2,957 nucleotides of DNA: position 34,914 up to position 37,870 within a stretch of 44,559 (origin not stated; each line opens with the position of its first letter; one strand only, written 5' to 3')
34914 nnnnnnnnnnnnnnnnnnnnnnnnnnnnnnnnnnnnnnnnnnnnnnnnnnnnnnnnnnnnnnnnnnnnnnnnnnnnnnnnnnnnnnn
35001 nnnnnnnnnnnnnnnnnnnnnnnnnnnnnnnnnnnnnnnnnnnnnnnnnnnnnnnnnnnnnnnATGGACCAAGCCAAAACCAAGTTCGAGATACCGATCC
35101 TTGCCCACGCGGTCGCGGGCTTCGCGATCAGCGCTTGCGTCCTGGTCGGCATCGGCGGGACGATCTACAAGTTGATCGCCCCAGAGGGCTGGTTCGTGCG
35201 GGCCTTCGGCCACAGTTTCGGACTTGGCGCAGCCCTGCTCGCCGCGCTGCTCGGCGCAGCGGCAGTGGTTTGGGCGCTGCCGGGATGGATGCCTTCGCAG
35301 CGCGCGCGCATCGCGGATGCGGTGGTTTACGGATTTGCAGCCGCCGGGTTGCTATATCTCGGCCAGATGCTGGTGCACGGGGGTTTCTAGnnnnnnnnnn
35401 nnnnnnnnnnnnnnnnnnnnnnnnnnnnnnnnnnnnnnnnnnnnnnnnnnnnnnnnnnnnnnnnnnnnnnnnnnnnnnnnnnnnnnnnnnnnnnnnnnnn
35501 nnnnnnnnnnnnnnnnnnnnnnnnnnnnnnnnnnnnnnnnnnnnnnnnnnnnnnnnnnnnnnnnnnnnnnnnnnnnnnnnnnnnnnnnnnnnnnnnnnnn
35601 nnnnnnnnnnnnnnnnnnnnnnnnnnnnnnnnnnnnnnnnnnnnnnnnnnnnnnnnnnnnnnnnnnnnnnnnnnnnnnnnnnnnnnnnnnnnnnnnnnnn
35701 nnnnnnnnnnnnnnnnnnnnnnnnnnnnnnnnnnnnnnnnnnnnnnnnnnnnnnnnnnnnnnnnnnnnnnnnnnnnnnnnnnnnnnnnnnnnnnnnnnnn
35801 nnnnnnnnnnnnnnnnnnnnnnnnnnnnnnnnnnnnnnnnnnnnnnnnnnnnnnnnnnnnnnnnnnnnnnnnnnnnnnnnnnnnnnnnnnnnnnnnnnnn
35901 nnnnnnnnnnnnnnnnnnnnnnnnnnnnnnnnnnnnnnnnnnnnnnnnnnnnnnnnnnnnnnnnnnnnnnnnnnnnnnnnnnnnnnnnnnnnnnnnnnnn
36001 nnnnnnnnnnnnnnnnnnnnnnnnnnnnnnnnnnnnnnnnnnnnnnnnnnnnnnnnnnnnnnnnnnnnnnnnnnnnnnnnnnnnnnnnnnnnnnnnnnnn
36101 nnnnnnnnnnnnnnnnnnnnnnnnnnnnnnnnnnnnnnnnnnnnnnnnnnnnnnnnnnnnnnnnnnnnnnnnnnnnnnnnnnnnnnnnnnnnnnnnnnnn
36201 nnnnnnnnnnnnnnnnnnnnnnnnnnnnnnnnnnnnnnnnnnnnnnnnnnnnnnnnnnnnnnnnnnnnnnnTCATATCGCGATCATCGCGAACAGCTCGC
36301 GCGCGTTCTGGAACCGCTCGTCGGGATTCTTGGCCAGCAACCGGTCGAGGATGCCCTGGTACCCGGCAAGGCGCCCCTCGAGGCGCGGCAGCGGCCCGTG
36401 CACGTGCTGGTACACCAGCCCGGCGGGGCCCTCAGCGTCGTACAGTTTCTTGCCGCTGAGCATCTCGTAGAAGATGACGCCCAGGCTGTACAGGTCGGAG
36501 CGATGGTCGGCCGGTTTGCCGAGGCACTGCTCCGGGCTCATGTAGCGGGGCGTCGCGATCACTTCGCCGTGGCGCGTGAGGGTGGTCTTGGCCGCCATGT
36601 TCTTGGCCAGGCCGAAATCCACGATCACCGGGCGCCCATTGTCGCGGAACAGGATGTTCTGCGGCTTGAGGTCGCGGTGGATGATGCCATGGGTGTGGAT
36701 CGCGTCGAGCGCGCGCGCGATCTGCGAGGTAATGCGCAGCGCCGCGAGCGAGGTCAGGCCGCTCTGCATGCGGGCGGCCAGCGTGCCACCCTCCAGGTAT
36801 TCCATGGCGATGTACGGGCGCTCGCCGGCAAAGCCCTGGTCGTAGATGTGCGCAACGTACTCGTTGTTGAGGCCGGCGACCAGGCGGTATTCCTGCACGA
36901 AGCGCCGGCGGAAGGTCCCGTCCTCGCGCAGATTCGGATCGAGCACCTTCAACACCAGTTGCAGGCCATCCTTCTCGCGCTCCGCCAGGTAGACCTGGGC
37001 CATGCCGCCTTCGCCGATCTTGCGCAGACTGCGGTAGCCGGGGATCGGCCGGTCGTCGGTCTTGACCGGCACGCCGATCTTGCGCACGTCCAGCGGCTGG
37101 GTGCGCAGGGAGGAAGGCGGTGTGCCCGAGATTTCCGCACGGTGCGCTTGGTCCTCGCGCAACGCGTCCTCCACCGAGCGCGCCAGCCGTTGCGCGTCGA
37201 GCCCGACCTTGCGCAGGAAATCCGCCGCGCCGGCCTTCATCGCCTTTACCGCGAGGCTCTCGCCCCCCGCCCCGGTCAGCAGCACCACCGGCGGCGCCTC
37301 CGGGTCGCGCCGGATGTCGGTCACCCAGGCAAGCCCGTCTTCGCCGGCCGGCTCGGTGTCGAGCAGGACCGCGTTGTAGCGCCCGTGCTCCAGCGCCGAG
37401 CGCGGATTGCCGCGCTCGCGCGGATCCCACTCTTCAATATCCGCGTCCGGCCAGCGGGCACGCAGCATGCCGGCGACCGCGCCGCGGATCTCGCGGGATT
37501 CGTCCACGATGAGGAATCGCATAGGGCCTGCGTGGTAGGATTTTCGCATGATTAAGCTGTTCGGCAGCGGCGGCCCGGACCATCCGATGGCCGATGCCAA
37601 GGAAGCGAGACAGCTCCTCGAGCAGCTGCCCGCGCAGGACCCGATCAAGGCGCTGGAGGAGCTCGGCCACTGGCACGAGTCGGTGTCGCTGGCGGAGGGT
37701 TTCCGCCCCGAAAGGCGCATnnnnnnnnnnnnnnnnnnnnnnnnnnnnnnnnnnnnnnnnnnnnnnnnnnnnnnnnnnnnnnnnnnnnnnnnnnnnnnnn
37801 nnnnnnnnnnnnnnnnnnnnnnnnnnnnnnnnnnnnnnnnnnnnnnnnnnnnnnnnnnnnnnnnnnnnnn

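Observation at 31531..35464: QseE/QseG/QseF (GlrK/YfhG/GlrR)-like three-component module with a complete predicted sigma54 control region aimed at a small membrane protein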

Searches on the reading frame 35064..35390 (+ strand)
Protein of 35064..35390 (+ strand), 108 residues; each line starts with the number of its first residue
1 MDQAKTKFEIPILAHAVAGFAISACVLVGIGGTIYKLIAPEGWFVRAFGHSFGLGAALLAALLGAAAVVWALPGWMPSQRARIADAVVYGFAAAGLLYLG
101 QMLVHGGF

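Call 3: search_protein_families(library=pfam, proteins=[window:35064-35390:+], max_evalue=0.01)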
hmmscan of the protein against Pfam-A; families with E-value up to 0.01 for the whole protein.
window:35064-35390:+ (108 aa): 0 families

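Call 4: search_protein_families(library=ncbifam, proteins=[window:35064-35390:+], max_evalue=0.01)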
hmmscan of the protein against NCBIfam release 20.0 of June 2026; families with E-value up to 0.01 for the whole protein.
window:35064-35390:+ (108 aa): 0 families

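Call 6: find_homologous_proteins(query=window:35064-35387:+, max_evalue=0.001)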
Query window:35064-35387:+ (108 aa): 241 proteins with E <= 0.001 among 532 candidates; the best 120 are listed.
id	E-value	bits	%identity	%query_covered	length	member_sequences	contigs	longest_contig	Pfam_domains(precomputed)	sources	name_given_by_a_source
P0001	1.3e-55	204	91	100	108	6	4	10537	-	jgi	jgi:hypothetical protein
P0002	3.3e-55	203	89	100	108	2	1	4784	-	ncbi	-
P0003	8.3e-55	202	89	100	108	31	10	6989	-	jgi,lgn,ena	jgi:hypothetical protein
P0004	1.4e-54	201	88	100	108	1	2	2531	-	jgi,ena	-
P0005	2.9e-54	200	88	100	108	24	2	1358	-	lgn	-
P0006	3.2e-54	200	87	100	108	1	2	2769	-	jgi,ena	-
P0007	7.0e-54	199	86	100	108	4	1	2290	-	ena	-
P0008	1.9e-53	197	87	100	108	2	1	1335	-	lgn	-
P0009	1.9e-53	197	86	100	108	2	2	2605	-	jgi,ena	jgi:hypothetical protein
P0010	2.0e-53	197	85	100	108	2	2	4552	-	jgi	jgi:hypothetical protein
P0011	2.4e-53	197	84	100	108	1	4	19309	-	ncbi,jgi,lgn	jgi:hypothetical protein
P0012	4.8e-53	196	86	100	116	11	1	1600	-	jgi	-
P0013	6.4e-53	196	84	100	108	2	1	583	-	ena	-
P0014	1.4e-52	195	83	100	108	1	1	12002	-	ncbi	-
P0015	2.1e-52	194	85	100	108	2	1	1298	-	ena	-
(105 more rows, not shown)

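Call 7: find_related_loci(query=window:35064-35387:+, collection=genome_contigs, flank=5000)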
Query window:35064-35387:+ (108 aa) in genome_contigs; peptide patterns used: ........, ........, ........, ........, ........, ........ (x = any residue, [..] = any of these).
599 stretches matched a pattern (row limit reached: there are more); 50 encode a relative of the query (tblastn E <= 1e-3); 50 distinct loci.
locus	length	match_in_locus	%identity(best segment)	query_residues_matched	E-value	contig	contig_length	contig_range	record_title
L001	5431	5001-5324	81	1-108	2e-55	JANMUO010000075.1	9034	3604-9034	MAG: Betaproteobacteria bacterium isolate SOY_1_B_metabat.29 SOY_1_B_k141_4139930, whole genome shotgun sequence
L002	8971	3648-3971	71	1-108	8e-49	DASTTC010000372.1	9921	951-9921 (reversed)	MAG TPA_asm: Burkholderiales bacterium isolate SMAG_U2296 k141_1726271, whole genome shotgun sequence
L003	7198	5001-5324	85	1-108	5e-48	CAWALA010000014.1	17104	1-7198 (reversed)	MAG: uncultured beta proteobacterium isolate MFD02242.bin.2.37 genome assembly, contig: contig_75948, whole genome shotg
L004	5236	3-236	96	31-108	4e-44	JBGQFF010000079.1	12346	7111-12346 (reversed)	MAG: Gammaproteobacteria bacterium isolate OBJ2_061818_090_6 k141_2307661_length_12346_cov_25.6971, whole genome shotgun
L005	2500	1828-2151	80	1-108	7e-43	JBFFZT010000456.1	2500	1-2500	MAG: Burkholderiales bacterium isolate Mix_sand01.2020.11.G.35 k141_1833499_length_2500_cov_12.0000, whole genome shotgu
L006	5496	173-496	79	1-108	1e-42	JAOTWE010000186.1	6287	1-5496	MAG: Betaproteobacteria bacterium isolate 13_May_SF_Bin7 13_May_SF_Bin7_scaffold_12095_c1, whole genome shotgun sequence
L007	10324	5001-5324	80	1-108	5e-42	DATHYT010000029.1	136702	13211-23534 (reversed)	MAG TPA_asm: Burkholderiales bacterium isolate SMAG_U16218 k141_466797, whole genome shotgun sequence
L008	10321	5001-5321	78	1-107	2e-40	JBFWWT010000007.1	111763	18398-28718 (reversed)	MAG: Burkholderiales bacterium isolate CA_2019_TPBS_123 NODE_1538_length_111763_cov_120.845140_TPBS, whole genome shotgu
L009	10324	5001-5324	77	1-108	9e-40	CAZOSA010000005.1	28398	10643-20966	MAG TPA_asm: uncultured Enterobacteriaceae bacterium isolate SRP136066_co1_122 genome assembly, contig: NODE_1368_length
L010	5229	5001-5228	89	1-76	5e-31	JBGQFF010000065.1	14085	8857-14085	MAG: Gammaproteobacteria bacterium isolate OBJ2_061818_090_6 k141_930229_length_14085_cov_25.0293, whole genome shotgun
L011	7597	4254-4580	52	1-108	3e-28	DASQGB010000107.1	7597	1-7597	MAG TPA_asm: Burkholderiales bacterium isolate SMAG_U11795 k141_171625, whole genome shotgun sequence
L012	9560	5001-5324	51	1-108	5e-28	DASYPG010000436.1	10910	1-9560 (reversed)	MAG TPA_asm: Burkholderiales bacterium isolate SMAG_U4450 k141_113615, whole genome shotgun sequence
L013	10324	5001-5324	50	1-108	1e-27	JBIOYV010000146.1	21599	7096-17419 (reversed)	MAG: Burkholderiales bacterium isolate MAG021 k127_661581, whole genome shotgun sequence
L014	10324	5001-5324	49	1-108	3e-27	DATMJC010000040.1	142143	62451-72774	MAG TPA_asm: Burkholderiales bacterium isolate SMAG_U13558 k141_151042, whole genome shotgun sequence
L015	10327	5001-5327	49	1-108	4e-27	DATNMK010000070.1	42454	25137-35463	MAG TPA_asm: Burkholderiales bacterium isolate SMAG_U11477 k141_329700, whole genome shotgun sequence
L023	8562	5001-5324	48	2-108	3e-25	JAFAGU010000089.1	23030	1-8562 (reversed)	MAG: Betaproteobacteria bacterium isolate CP_BE_BS_3 BE_BS_k147_3466478, whole genome shotgun sequence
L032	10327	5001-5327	48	1-108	5e-22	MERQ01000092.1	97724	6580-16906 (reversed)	MAG: Betaproteobacteria bacterium RIFCSPLOWO2_12_FULL_68_20 rifcsplowo2_12_scaffold_652, whole genome shotgun sequence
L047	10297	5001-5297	35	1-98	1e-13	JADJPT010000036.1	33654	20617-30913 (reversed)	MAG: Betaproteobacteria bacterium isolate Fred_18-Q3-R57-64_BATAC.609 tig00067315-10-335850, whole genome shotgun sequen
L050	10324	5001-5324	37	2-108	3e-17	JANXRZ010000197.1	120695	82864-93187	MAG: Proteobacteria bacterium isolate 336R_metabat_400 336R_k141_259150, whole genome shotgun sequence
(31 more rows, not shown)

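Call 29: search_protein_families(library=pfam, proteins=[window:35064-35387:+], max_evalue=10)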
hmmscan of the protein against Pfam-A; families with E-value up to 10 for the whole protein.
window:35064-35387:+ (108 aa): 1 family
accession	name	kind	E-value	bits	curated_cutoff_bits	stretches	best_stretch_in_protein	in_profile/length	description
PF11833.13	CPP1-like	-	0.08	13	28.4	1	22-99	118-191/196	Protein CHAPERONE-LIKE PROTEIN OF POR1-like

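Call 44: predict_structure(alignment_id=A1)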
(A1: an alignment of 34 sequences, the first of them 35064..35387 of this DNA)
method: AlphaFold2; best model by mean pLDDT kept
length: 108 residues; sequences in the alignment: 34
mean_pLDDT: 66.9   pTM: 0.36
mean pLDDT of the five models: 66.9, 61.2, 61.1, 59.3, 54.1
residues with pLDDT >= 90: 0; 70-90: 51; 50-70: 47; < 50: 10
segments of 3 or more residues with pLDDT < 50: 1-9
pLDDT, mean of each block of 10 residues (from residue 1): 46 69 71 70 64 64 69 70 74 73 66
secondary structure, 60 per line:
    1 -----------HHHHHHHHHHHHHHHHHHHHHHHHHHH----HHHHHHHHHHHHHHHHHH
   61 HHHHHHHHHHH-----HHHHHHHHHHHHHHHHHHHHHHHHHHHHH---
elements in order: H12-38 H43-71 H77-105

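Call 45: search_protein_representatives(alignment_id=A1)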
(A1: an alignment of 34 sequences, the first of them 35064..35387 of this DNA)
Query: 34 sequences, 108 profile positions. Proteins with E-value up to 0.001 (for the whole library): 67; up to 1e-10: 31; up to 1e-30: 1. The best 67 are listed.
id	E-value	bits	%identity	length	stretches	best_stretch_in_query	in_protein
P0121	3.8e-44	165.8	-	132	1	1-103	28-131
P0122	1.0e-29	119.4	-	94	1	1-84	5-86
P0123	1.3e-27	112.6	-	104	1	1-69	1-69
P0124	7.1e-24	100.6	-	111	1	4-108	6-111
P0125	2.1e-23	99.1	-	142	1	3-108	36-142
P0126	4.4e-23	98.1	-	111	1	4-108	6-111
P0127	8.0e-23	97.2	-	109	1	2-107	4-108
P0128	7.4e-20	87.7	-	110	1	9-107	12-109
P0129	1.6e-17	80.2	-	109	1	3-107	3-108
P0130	2.0e-16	76.7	-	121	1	1-108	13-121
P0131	1.1e-15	74.2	-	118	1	13-107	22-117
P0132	1.7e-15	73.6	-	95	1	14-107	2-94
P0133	2.8e-15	72.9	-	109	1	1-105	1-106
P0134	4.6e-15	72.2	-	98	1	13-107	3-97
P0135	6.5e-15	71.7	-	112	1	14-107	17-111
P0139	1.4e-13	67.4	-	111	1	1-107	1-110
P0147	5.7e-12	62.3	-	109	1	1-107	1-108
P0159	2.6e-08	50.5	-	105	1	1-108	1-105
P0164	1.3e-07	48.2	-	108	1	5-107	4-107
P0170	7.9e-07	45.7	-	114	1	15-105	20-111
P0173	5.6e-06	43.0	-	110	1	6-107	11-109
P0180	6.9e-05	39.5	-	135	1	8-107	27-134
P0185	4.9e-04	36.8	-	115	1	19-108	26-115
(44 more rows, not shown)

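Call 46: search_protein_families(library=pfam, proteins=[P0124, P0130, P0139, P0147, P0159, P0164, P0170, P0173, P0180, P0185], max_evalue=0.1)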
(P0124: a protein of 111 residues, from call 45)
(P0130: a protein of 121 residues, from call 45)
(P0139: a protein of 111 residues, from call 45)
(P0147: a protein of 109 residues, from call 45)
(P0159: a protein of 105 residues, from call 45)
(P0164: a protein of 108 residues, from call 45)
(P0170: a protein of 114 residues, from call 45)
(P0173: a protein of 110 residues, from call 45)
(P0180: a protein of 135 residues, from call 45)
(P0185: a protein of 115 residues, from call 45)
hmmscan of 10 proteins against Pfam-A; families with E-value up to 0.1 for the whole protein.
P0124 (111 aa): 0 families

P0130 (121 aa): 2 families
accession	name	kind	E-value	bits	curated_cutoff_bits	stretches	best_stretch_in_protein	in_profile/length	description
PF17870.6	Insulin_TMD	-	0.094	13.2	33.4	0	20-47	9-36/47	Insulin receptor trans-membrane segment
PF13567.11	DUF4131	-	0.099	12.8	31.6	1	63-115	2-52/165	Domain of unknown function (DUF4131)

P0139 (111 aa): 1 family
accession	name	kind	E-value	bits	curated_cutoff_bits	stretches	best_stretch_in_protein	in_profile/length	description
PF20990.2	DUF2207_C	-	0.081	13.1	33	1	18-84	136-196/247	Predicted membrane protein (DUF2207) C-terminal domain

P0147 (109 aa): 0 families

P0159 (105 aa): 2 families
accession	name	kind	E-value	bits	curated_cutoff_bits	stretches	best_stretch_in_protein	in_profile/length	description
PF11840.14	DUF3360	-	0.0057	15.9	26.2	1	16-65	139-188/503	Protein of unknown function (DUF3360)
PF23778.1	Phage_holin_2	-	0.039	14.6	32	1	21-101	4-81/92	Putative phage holin family 2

P0164 (108 aa): 0 families

P0170 (114 aa): 1 family
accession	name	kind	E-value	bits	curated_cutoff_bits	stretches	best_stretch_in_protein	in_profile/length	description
PF12402.13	nlz1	-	0.055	14.3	27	1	4-26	25-47/58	NocA-like zinc-finger protein 1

P0173 (110 aa): 2 families
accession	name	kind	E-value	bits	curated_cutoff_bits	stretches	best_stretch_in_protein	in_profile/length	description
PF13301.11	DUF4079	-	0.009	16.7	31.4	1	15-99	46-126/141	Protein of unknown function (DUF4079)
PF24213.1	DUF7434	-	0.019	15.4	27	1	18-37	5-24/40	Family of unknown function (DUF7434)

P0180 (135 aa): 0 families

P0185 (115 aa): 1 family
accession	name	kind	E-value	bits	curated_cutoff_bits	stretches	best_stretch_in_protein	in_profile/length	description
PF03006.26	HlyIII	-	0.012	15.7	26.2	0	64-112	112-160/224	Haemolysin-III related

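Call 60: search_protein_families(library=pfam, proteins=[L032:4464-4991:+, L023:4622-4999:+, L047:4643-4915:+, L050:4434-4979:+], max_evalue=0.01)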
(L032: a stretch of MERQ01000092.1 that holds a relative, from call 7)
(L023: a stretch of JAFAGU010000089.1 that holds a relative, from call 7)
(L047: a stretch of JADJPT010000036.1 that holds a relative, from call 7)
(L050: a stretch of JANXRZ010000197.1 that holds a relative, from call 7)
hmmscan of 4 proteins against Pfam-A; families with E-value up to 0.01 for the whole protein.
L032:4464-4991:+ (176 aa): 4 families
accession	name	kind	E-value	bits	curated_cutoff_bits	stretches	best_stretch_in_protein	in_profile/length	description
PF05433.20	Rick_17kDa_Anti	-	1.6e-08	34.8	24.2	1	88-129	1-43/43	Glycine zipper 2TM domain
PF13488.11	Gly-zipper_Omp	-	1.4e-05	25.3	25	1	88-130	1-40/46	Glycine zipper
PF08402.16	TOBE_2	-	0.0012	19.3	21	1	138-169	32-67/76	TOBE domain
PF13441.11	Gly-zipper_YMGG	-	0.0015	18.7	28.9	1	88-126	5-44/45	YMGG-like Gly-zipper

L023:4622-4999:+ (126 aa): 1 family
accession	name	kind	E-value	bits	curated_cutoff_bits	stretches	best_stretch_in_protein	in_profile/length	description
PF19135.5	DUF5818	-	0.0001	22.2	27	1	90-121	11-42/57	Protein of unknown function (DUF5818)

L047:4643-4915:+ (91 aa): 5 families
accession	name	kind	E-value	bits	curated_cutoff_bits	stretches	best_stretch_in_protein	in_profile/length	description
PF13488.11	Gly-zipper_Omp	-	5.5e-09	36.2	25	1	45-89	1-45/46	Glycine zipper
PF05433.20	Rick_17kDa_Anti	-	1.5e-07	31.6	24.2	1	45-83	1-43/43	Glycine zipper 2TM domain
PF13441.11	Gly-zipper_YMGG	-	6.2e-06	26.3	28.9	1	45-83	9-43/45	YMGG-like Gly-zipper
PF21724.2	DUF6861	-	0.0034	17.3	28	1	29-84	29-82/194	Family of unknown function (DUF6861)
PF04306.18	DUF456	-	0.0038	17.9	29.4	1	45-85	61-102/139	Protein of unknown function (DUF456)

L050:4434-4979:+ (182 aa): 1 family
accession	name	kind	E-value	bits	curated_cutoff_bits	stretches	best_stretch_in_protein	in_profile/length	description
PF05598.16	DUF772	-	8.6e-10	38.9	23.1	1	69-136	4-71/74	Transposase domain (DUF772)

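Call 83: fold_search(model_id=the predicted structure, library=pdb)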
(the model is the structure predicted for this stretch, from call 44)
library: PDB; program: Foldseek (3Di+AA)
matches with E <= 10: 81; with E <= 0.001: 0
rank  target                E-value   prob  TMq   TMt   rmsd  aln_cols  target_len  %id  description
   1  9rgw_A                1.0e+00  0.30  0.33  0.34  10.8       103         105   19  X-ray crystal structure of a de novo designed single-chain antiparallel 3-helix coiled-coil bundle, sc-apCC3-CW2 (released 2025-09-03)
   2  9rgw_D                1.7e+00  0.23  0.31  0.34  10.2        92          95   20  X-ray crystal structure of a de novo designed single-chain antiparallel 3-helix coiled-coil bundle, sc-apCC3-CW2 (released 2025-09-03)
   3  7cgp_A                2.3e+00  0.14  0.28  0.22  12.6       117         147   11  Cryo-EM structure of the human mitochondrial translocase TIM22 complex at 3.7 angstrom. (released 2020-10-14)
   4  5aww_Y                2.4e+00  0.38  0.42  0.14   6.5       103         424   17  Precise Resting State of Thermus thermophilus SecYEG (released 2015-11-25)
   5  8e73_4L               2.5e+00  0.33  0.41  0.43   5.4        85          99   15  Vigna radiata supercomplex I+III2 (full bridge) (released 2023-01-11)
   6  4jlr_C                2.5e+00  0.25  0.38  0.41   7.5        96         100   12  Crystal structure of a designed Respiratory Syncytial Virus Immunogen in complex with Motavizumab (released 2014-02-05)
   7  5xby_C                2.8e+00  0.35  0.39  0.45   9.6        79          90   20  Crystal structure of the PKA-Protein A fusion protein (end-to-end fusion) (released 2017-07-05)
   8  4bpd_E                2.8e+00  0.25  0.37  0.42   6.9        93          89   16  Structure determination of an integral membrane kinase (released 2014-05-07)
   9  8usn_A                3.2e+00  0.08  0.27  0.09  16.7       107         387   14  Intracellular cryo-tomography structure of EBOV nucleocapsid at 8.9 Angstrom (released 2024-10-02)
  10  5xby_B                3.4e+00  0.38  0.42  0.47   8.7        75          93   21  Crystal structure of the PKA-Protein A fusion protein (end-to-end fusion) (released 2017-07-05)
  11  4uxz_A                3.4e+00  0.14  0.32  0.31  10.7       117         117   18  Structure of delta7-DgkA-syn in 7.9 MAG to 2.18 angstrom resolution (released 2015-09-30)
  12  6cfw_C                3.6e+00  0.20  0.41  0.39   7.5       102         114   18  cryoEM structure of a respiratory membrane-bound hydrogenase (released 2018-05-23)
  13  8bef_K                3.8e+00  0.23  0.40  0.42   5.4        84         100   17  Cryo-EM structure of the Arabidopsis thaliana I+III2 supercomplex (CI membrane core) (released 2023-01-11)
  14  9rgv_A                3.8e+00  0.13  0.31  0.33  10.2        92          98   18  X-ray crystal structure of a de novo designed single-chain antiparallel 3-helix coiled-coil bundle, sc-apCC3-CW1 (released 2025-09-03)
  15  5xby_D                4.0e+00  0.33  0.41  0.47   8.4        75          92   21  Crystal structure of the PKA-Protein A fusion protein (end-to-end fusion) (released 2017-07-05)
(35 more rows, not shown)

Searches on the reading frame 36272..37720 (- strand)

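Call 78: search_protein_families(library=pfam, proteins=[window:36272-37720:-], max_evalue=0.00001)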
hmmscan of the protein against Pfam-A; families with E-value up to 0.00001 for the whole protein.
window:36272-37720:- (482 aa): 5 families
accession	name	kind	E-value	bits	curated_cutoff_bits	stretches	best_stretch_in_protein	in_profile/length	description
PF00069.31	Pkinase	-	2e-44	152.4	31.7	1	229-470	1-252/263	Protein kinase domain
PF07714.23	PK_Tyr_Ser-Thr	-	1.9e-30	106.5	23.1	1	232-429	4-207/258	Protein tyrosine and serine/threonine kinase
PF00072.30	Response_reg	-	3.5e-12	46.9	30.2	1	70-179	2-106/111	Response regulator receiver domain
PF03109.22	ABC1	-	1.2e-09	38.1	22.9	1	302-379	143-221/244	ABC1 atypical kinase-like domain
PF01636.29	APH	-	9.5e-09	35.8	23.2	0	345-374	169-199/239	Phosphotransferase enzyme family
